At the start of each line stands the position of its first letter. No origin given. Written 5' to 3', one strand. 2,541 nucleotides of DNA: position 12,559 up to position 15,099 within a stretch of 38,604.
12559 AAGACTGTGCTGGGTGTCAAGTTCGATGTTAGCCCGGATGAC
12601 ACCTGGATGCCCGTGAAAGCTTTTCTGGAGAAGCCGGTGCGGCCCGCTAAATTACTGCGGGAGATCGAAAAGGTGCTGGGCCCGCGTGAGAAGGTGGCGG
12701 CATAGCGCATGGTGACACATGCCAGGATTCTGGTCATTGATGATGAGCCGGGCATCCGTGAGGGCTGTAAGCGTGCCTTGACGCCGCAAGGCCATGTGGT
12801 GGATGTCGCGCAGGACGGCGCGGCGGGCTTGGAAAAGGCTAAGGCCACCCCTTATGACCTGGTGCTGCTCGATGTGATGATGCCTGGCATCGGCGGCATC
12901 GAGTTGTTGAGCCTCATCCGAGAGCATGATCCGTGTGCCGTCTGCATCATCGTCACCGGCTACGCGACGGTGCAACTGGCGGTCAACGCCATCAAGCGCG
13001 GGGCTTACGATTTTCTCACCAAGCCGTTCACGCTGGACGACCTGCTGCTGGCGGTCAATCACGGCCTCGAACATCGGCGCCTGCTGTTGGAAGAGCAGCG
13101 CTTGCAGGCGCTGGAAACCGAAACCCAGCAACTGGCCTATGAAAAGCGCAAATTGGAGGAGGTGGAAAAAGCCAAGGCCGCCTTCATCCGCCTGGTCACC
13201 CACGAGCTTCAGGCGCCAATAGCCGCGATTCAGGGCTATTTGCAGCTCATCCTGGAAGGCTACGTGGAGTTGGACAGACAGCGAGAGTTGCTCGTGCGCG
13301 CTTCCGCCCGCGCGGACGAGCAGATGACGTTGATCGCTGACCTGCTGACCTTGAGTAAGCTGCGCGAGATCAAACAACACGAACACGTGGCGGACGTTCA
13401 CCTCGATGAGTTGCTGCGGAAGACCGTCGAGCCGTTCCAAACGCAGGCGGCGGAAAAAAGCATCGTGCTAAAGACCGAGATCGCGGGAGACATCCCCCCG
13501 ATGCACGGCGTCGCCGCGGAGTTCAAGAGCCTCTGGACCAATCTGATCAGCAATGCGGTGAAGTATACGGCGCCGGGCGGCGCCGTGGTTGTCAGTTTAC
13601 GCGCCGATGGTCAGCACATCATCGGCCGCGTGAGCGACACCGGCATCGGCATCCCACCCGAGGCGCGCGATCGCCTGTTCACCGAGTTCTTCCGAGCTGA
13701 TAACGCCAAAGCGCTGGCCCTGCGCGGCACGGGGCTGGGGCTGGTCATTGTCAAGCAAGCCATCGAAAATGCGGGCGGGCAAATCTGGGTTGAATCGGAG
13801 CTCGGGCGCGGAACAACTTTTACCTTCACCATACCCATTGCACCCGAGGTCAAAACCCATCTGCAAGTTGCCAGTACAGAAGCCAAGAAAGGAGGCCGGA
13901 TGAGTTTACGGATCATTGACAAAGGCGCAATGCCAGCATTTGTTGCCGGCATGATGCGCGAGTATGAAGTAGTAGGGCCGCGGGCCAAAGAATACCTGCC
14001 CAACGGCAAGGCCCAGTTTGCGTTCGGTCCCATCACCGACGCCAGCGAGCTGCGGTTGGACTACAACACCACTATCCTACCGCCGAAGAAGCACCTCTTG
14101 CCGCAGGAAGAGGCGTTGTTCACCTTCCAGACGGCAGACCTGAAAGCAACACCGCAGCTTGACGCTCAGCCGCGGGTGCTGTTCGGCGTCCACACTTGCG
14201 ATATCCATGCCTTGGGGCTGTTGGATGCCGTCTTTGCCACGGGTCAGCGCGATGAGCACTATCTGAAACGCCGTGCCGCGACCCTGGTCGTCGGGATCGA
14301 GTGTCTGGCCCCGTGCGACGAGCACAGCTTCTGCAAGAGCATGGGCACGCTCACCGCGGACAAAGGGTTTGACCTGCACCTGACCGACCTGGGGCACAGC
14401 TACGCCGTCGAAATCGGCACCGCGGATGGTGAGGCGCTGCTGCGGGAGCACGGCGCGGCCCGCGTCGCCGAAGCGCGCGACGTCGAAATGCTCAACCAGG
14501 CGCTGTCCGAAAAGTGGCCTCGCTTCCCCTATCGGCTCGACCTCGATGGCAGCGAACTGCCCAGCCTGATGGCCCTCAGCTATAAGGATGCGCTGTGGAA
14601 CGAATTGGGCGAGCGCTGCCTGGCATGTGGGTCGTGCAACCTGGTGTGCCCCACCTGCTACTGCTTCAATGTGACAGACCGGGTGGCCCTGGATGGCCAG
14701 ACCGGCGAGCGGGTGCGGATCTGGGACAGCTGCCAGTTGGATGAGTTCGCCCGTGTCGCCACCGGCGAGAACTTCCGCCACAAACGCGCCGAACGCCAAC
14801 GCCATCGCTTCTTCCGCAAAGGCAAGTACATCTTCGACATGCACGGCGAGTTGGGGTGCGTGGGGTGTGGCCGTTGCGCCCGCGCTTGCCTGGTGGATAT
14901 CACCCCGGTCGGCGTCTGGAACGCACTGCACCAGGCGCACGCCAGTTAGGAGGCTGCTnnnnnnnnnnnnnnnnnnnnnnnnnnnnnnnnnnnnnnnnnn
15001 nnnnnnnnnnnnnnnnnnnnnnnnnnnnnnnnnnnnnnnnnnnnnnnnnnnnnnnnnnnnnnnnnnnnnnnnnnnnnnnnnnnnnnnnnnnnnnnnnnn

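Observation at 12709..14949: A REC-histidine kinase reads straight into the hydrogenase beta subunit with no stop codon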

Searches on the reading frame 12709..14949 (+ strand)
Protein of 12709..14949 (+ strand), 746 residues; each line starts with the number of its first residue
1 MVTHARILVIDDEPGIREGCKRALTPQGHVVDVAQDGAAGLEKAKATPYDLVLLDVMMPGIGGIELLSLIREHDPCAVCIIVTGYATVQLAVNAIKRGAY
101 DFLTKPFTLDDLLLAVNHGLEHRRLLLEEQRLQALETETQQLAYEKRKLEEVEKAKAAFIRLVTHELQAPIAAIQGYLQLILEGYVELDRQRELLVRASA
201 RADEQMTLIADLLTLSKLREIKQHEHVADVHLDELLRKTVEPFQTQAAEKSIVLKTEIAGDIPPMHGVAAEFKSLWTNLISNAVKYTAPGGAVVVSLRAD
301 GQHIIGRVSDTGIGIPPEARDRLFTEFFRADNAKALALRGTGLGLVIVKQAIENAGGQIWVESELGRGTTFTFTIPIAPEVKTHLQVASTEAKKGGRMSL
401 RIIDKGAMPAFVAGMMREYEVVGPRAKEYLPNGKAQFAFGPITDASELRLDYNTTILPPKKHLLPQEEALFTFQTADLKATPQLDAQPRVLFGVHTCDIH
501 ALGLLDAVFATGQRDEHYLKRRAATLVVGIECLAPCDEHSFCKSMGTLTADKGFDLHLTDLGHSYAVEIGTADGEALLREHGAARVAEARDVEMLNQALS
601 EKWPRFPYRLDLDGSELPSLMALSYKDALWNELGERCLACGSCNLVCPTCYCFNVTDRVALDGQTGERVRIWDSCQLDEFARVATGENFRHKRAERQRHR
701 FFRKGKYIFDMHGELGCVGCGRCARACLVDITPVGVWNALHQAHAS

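Call 4: search_protein_families(library=pfam, proteins=[window:12709-14949:+])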
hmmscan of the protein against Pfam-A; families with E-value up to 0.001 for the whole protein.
window:12709-14949:+ (746 aa): 6 families
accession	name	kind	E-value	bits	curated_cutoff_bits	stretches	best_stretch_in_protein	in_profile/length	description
PF17179.9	Fer4_22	-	2.3e-31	108.9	27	1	636-731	1-95/95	4Fe-4S dicluster domain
PF00072.30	Response_reg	-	3.2e-30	105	30.2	1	7-116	1-110/111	Response regulator receiver domain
PF02518.31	HATPase_c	-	1.1e-28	100.3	26.4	1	271-378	5-110/111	Histidine kinase-, DNA gyrase B-, and HSP90-like ATPase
PF00512.31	HisKA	-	1.2e-10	41.8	26.9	1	156-219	2-64/66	His Kinase A (phospho-acceptor) domain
PF13187.11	Fer4_9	-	7.5e-05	23.1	27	0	629-649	34-49/52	4Fe-4S dicluster domain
PF13237.11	Fer4_10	-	0.00054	20.3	25.5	0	635-661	7-22/53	4Fe-4S dicluster domain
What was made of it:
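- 12727..13056 (+): N-terminal receiver (REC) domain, aa 7-116. The phospho-acceptor D55 and D11/D12, T87 and K105 are conserved. Pfam in call 4.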

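Call 5: find_homologous_proteins(query=window:12709-14946:+, max_evalue=1e-30)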
Query window:12709-14946:+ (746 aa): 3703 proteins with E <= 1e-30 among 8000 candidates; the best 120 are listed.
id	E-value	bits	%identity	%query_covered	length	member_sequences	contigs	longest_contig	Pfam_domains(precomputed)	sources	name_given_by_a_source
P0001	0.0e+0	1703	100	100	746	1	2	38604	PF17179.10,PF02518.32,PF00512.32,PF00072.31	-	-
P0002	0.0e+0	1567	92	100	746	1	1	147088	PF17179.10,PF02518.32,PF00512.32,PF00072.31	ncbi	-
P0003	0.0e+0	1482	87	100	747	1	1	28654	PF17179.10,PF02518.32,PF00512.32,PF00072.31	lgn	-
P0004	0.0e+0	1470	85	100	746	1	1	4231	PF17179.10,PF02518.32,PF00512.32,PF00072.31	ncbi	-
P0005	0.0e+0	1469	86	100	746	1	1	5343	PF17179.10,PF13581.13,PF02518.32,PF00512.32,PF00072.31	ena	-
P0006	0.0e+0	1405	82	100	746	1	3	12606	PF17179.10,PF13581.13,PF02518.32,PF00512.32,PF00072.31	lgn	-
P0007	0.0e+0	1401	80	100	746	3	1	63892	PF17179.10,PF02518.32,PF00512.32,PF00072.31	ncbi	-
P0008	0.0e+0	1392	81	100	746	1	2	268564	PF17179.10,PF02518.32,PF00512.32,PF00072.31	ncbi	-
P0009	0.0e+0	1382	79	100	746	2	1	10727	PF17179.10,PF02518.32,PF00512.32,PF00072.31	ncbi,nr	ncbi:MAG: 4Fe-4S dicluster domain-containing protein [Anaerolineae bacterium]|nr:4Fe-4S dicluster do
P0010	0.0e+0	1363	79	100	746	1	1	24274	PF17179.10,PF02518.32,PF00512.32,PF00072.31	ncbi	-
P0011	0.0e+0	1362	79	100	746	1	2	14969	PF17179.10,PF02518.32,PF00512.32,PF00072.31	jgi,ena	-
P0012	0.0e+0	1361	79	100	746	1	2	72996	PF17179.10,PF02518.32,PF00512.32,PF00072.31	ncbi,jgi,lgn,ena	-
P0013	0.0e+0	1311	77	100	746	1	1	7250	PF17179.10,PF02518.32,PF00512.32,PF00072.31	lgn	-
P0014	0.0e+0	1293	75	99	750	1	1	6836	PF17179.10,PF02518.32,PF00512.32,PF00072.31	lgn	-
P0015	0.0e+0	1178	69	100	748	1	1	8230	PF17179.10,PF02518.32,PF00512.32,PF00072.31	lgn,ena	-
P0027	0.0e+0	1022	61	100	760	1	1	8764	PF17179.10,PF02518.32,PF00512.32,PF00072.31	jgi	jgi:sulfhydrogenase subunit beta (sulfur reductase)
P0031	4.5e-210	718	65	69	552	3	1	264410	PF02518.32,PF00512.32,PF00072.31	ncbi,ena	-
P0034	4.0e-150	520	65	50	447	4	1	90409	PF02518.32,PF00512.32,PF00072.31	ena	-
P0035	5.0e-148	513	38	99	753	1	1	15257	PF17179.10,PF02518.32,PF12838.13,PF00072.31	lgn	-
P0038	1.3e-126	442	56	50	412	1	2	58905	PF02518.32,PF00512.32,PF00072.31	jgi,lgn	jgi:two-component system, sensor histidine kinase and response regulator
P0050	1.2e-112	396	37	82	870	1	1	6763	PF17179.10,PF25323.3,PF12797.13,PF00037.33,PF02518.32,PF00512.32,PF13534.12,PF13237.12,PF13183.12,PF13187.12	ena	-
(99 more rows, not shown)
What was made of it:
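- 12709..14949 (+): Fusion ORF REC-HisKA-HATPase_c-linker-HydB (746 aa). The architecture is conserved in 28 clusters (call 5).
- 28 clusters at 90% identity show REC+HisKA+HATPase+Fer4_22 on one polypeptide of 742-863 aa. They come from NCBI, ENA, JGI and Logan assemblies (call 5). The same in-frame junction is present in 28 clusters from four data sources, down to 60% identity (call 5).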

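Call 9: find_related_loci(query=A1, collection=genome_contigs, flank=8000)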
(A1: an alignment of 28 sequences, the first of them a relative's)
Query A1 (746 aa) in genome_contigs; peptide patterns used: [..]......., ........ (x = any residue, [..] = any of these).
599 stretches matched a pattern (row limit reached: there are more); 587 encode a relative of the query (tblastn E <= 1e-3); the best 80 are kept; 80 distinct loci.
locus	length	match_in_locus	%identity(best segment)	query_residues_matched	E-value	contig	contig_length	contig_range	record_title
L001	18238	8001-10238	80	1-746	0e+0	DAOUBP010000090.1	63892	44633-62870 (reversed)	MAG TPA_asm: Anaerolineae bacterium isolate H71_738 k91_848286, whole genome shotgun sequence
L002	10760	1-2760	69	1-745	0e+0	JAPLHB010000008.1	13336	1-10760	MAG: Chloroflexota bacterium isolate LacPavin_0920_WC70_MAG_64_18 LacPavin_0920_WC70_scaffold_217843, whole genome shotg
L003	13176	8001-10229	69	1-746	0e+0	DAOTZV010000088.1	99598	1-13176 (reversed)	MAG TPA_asm: Anaerolineae bacterium isolate H6_565 k131_2050140, whole genome shotgun sequence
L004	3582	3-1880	68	123-746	0e+0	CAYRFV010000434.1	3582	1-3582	MAG TPA_asm: uncultured Anaerolineales bacterium isolate binchicken_co274_116 genome assembly, contig: NODE_62023_length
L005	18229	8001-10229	68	1-746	0e+0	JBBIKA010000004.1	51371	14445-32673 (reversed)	MAG: Chloroflexota bacterium isolate CYS170214_bin_175 NODE_849_length_51371_cov_22.237704, whole genome shotgun sequenc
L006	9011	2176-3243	73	385-746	0e+0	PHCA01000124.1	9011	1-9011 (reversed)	MAG: Chloroflexi bacterium HGW-Chloroflexi-1 bjp_ig2158_scaffold_5064, whole genome shotgun sequence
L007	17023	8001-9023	68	398-743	1e-161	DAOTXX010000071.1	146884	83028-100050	MAG TPA_asm: Thermoflexales bacterium isolate H21_290 k133_115957, whole genome shotgun sequence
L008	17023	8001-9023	66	398-743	3e-158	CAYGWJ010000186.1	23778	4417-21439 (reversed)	MAG TPA_asm: uncultured Anaerolineae bacterium isolate ERP119294_co2_411 genome assembly, contig: k141_3814200, whole ge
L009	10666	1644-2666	67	398-743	1e-151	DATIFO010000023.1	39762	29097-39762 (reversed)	MAG TPA_asm: Candidatus Methylomirabilis sp. isolate SMAG_U16397 k141_200064, whole genome shotgun sequence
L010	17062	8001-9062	61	385-745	2e-149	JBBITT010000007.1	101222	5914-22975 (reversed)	MAG: Chloroflexota bacterium isolate RVF170221_bin_402 NODE_251_length_101222_cov_19.699803, whole genome shotgun sequen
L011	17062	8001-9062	61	385-745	1e-149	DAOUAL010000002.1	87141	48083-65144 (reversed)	MAG TPA_asm: Anaerolineae bacterium isolate H63_652 k137_333977, whole genome shotgun sequence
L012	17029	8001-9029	60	398-745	1e-145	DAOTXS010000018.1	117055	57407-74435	MAG TPA_asm: Anaerolineae bacterium isolate H21_272 k133_949667, whole genome shotgun sequence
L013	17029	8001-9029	61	398-745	2e-145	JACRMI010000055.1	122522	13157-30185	MAG: Chloroflexi bacterium isolate NC_groundwater_1903_Pr3_S2p5_53_18 SR2-18-S2p5_coassembly_scaffold_31265, whole genom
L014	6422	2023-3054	63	398-746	8e-146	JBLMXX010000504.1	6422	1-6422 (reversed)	MAG: Acidobacteriota bacterium isolate MAG244 PRJNA957066_bin26_renamed_503, whole genome shotgun sequence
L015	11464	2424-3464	61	393-745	3e-145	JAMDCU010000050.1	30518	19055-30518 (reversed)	MAG: Chloroflexota bacterium isolate FK_Sedi_B_Bin.16 NODE_4539_length_30518_cov_5.53654, whole genome shotgun sequence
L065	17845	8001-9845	36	123-742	2e-122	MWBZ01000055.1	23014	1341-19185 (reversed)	MAG: bacterium ADurb.Bin243 isolate ADurb.Bin243 BWY32_contig000055, whole genome shotgun sequence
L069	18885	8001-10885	35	1-742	5e-119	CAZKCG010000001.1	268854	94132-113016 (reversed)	MAG TPA_asm: uncultured bacterium isolate SRP302447_co1_224 genome assembly, contig: NODE_131_length_268854_cov_9.977068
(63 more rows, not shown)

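Call 11: find_related_loci(query=A1, collection=metagenome_contigs, flank=8000)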
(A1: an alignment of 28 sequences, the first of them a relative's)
Query A1 (746 aa) in metagenome_contigs; peptide patterns used: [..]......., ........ (x = any residue, [..] = any of these).
600 stretches matched a pattern (row limit reached: there are more); 403 encode a relative of the query (tblastn E <= 1e-3); the best 80 are kept; 80 distinct loci.
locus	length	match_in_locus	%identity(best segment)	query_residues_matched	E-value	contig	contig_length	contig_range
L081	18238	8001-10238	81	1-746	0e+0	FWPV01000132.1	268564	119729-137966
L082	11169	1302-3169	71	1-746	0e+0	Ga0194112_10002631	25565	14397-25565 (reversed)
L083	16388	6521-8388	71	1-746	0e+0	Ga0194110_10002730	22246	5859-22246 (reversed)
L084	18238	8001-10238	79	1-746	0e+0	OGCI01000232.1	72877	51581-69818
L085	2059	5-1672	64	315-744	5e-156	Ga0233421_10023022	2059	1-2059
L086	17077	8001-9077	58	382-745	9e-143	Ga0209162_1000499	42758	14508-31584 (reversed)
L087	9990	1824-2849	59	398-744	1e-140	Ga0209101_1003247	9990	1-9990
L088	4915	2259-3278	60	398-742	1e-138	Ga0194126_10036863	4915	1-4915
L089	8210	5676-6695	60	398-742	5e-136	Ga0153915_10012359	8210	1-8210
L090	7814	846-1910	60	381-742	3e-135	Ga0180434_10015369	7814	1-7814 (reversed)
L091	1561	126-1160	60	395-742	4e-147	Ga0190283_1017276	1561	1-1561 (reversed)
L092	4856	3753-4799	59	389-743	2e-136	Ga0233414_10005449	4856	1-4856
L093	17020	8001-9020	60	398-742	1e-134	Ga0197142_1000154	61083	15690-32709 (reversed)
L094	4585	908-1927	59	398-742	2e-136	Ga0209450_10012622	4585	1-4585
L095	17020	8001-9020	60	398-742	1e-133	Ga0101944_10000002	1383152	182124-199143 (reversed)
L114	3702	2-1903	37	99-743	7e-126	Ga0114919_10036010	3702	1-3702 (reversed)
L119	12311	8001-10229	69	1-746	0e+0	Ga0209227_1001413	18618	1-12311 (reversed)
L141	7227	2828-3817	45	398-732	5e-94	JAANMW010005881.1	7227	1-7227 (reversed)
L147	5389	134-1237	41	363-743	2e-91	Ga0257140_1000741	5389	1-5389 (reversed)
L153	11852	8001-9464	42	1-743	1e-89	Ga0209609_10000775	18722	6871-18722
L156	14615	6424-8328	42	1-745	4e-89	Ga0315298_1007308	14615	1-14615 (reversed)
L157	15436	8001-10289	43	1-743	1e-88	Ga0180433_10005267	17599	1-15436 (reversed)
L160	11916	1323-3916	40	1-743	5e-88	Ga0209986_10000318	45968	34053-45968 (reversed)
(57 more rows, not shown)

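Call 20: find_encoding_contigs(protein=P0034, flank=6000, max_places=2)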
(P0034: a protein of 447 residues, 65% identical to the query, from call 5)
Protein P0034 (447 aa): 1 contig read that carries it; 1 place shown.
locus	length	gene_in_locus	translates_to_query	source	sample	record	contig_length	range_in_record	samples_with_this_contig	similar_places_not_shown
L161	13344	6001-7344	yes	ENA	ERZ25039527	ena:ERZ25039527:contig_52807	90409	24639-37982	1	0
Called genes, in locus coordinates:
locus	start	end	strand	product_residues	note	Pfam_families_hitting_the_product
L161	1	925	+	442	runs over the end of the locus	PF01512:Complex1_51K, PF10531:SLBB, PF22461:SLBB_2, PF10589:NADH_4Fe-4S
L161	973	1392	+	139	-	PF00072:Response_reg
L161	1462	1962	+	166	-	-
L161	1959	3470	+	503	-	PF09308:LuxQ-periplasm (faint), PF17201:Cache_3-Cache_2, PF17202:sCache_3_3, PF17203:sCache_3_2, PF00672:HAMP, PF00512:HisKA, PF02518:HATPase_c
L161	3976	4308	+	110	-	PF17202:sCache_3_3 (faint)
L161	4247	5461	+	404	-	PF17201:Cache_3-Cache_2, PF17202:sCache_3_3, PF17203:sCache_3_2 (weak), PF00672:HAMP, PF00512:HisKA, PF02518:HATPase_c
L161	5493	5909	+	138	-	PF00072:Response_reg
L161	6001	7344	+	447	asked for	PF00072:Response_reg, PF00512:HisKA, PF02518:HATPase_c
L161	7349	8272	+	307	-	PF17179:Fer4_22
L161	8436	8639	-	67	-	-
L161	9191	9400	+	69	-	-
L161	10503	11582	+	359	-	PF03102:NeuB, PF08666:SAF (weak)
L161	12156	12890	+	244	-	PF02348:CTP_transf_3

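Call 21: find_encoding_contigs(protein=P0038, flank=8000, max_places=2)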
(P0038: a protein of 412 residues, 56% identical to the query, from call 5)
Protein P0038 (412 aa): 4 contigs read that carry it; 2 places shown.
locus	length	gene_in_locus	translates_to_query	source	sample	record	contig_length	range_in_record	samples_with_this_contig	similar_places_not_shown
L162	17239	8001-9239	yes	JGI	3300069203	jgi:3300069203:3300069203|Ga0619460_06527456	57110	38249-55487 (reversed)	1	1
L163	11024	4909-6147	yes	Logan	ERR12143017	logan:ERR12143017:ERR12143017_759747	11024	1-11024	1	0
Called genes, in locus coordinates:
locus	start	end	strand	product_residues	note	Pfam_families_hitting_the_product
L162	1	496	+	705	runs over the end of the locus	?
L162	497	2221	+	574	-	PF13510:Fer2_4, PF10588:NADH-G_4Fe-4S_3, PF12838:Fer4_7, PF13183:Fer4_8 (weak), PF13187:Fer4_9 (weak), PF22117:Fer4_Nqo3 (weak), PF04879:Molybdop_Fe4S4, PF00384:Molybdopterin, +1 more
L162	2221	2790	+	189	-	PF01058:Oxidored_q6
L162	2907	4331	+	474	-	PF27537:HoxH, PF00374:NiFeSe_Hases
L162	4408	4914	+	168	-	-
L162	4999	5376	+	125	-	PF00072:Response_reg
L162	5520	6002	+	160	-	PF01842:ACT, PF13840:ACT_7, PF22468:ACT_9, PF01842:ACT (weak)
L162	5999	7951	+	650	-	PF09308:LuxQ-periplasm (faint), PF17201:Cache_3-Cache_2, PF17202:sCache_3_3, PF17203:sCache_3_2, PF00672:HAMP, PF00512:HisKA, PF02518:HATPase_c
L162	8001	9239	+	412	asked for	PF00072:Response_reg, PF00512:HisKA, PF02518:HATPase_c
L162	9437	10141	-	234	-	-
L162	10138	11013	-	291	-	PF00005:ABC_tran, PF13304:AAA_21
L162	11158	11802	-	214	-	PF27148:Slr1353_N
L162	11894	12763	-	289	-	PF00175:NAD_binding_1, PF10418:DHODB_Fe-S_bind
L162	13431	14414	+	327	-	PF01073:3Beta_HSD, PF01370:Epimerase, PF02719:Polysacc_synt_2, PF04321:RmlD_sub_bind, PF05368:NmrA, PF08659:KR (weak), PF16363:GDP_Man_Dehyd, PF07993:NAD_binding_4, +1 more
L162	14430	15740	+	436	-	PF01041:DegT_DnrJ_EryC1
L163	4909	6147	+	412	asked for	PF00072:Response_reg, PF00512:HisKA, PF02518:HATPase_c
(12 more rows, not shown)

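Call 25: search_protein_families(library=ncbifam, proteins=[window:12709-14949:+])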
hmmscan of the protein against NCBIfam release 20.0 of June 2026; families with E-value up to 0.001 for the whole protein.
window:12709-14949:+ (746 aa): 166 families (the best 25 are shown)
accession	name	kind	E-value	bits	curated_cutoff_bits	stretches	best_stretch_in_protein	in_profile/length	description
NF040829.1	sulfhyd_ShyB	equivalog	6.2e-68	229.2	690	1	434-740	30-329/334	NAD(P)-dependent hydrogenase/sulfhydrogenase 2 subunit beta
NF040833.1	sulfhyd_HydB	equivalog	1.5e-63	214.9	750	1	437-734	35-329/367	NADPH-dependent hydrogenase/sulfhydrogenase 1 subunit beta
NF046044.1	PnpS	equivalog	2.5e-55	188.1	400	1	147-376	161-390/390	two-component system histidine kinase PnpS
TIGR02966.1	phoR_proteo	equivalog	5.1e-50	170.4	334.2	1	147-375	105-333/333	phosphate regulon sensor histidine kinase PhoR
NF011874.0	PRK15347.1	equivalog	2.7e-48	164.7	852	2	136-378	378-615/921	two component system sensor kinase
TIGR02956.1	TMAO_torS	equivalog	3.6e-48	164.4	676.5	2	134-378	442-683/967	TMAO reductase system sensor histidine kinase/response regulator TorS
NF008318.0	PRK11107.1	equivalog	1.6e-46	158.8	890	2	132-397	269-538/920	two-component sensor histidine kinase BarA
NF033092.0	HK_WalK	equivalog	3.8e-46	157.9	725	1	150-377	366-594/594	cell wall metabolism sensor histidine kinase WalK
NF038297.2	hybrid_HK_HrmK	equivalog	1.8e-44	152.4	725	1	126-392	205-472/607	hybrid histidine kinase/response regulator HrmK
TIGR02910.1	sulfite_red_A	equivalog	2.4e-43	148.7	323.15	1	415-732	17-318/334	anaerobic sulfite reductase subunit AsrA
NF047465.1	hybrid_HK_LvrA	exception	3.4e-42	144.4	1200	2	125-383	174-428/819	hybrid histidine kinase/response regulator LvrA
NF008099.0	PRK10841.1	equivalog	5.1e-42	143.7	920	2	148-420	462-730/949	two-component system sensor histidine kinase RcsC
NF008302.0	PRK11091.1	equivalog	1.2e-41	142.8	838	2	147-390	274-517/779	aerobic respiration two-component sensor histidine kinase ArcB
NF006800.0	PRK09303.1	equivalog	5.3e-41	140.8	342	1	128-379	123-379/383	histidine kinase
NF041735.1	hist_kin_RppB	equivalog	1.9e-39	135.7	400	1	163-376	223-438/438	two-component system sensor histidine kinase RppB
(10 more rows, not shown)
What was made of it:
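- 13900..14949 (+): HydB-like beta subunit (349 aa from the internal ATG). It carries a Fer4_22 domain, and all cluster cysteines are invariant. NCBIfam ShyB/HydB best hits (call 25).
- On Group 3b [NiFe] hydrogenase (HydBGDA / sulfhydrogenase type): Pfam and NCBIfam on 13900-17843 (calls 4, 25).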
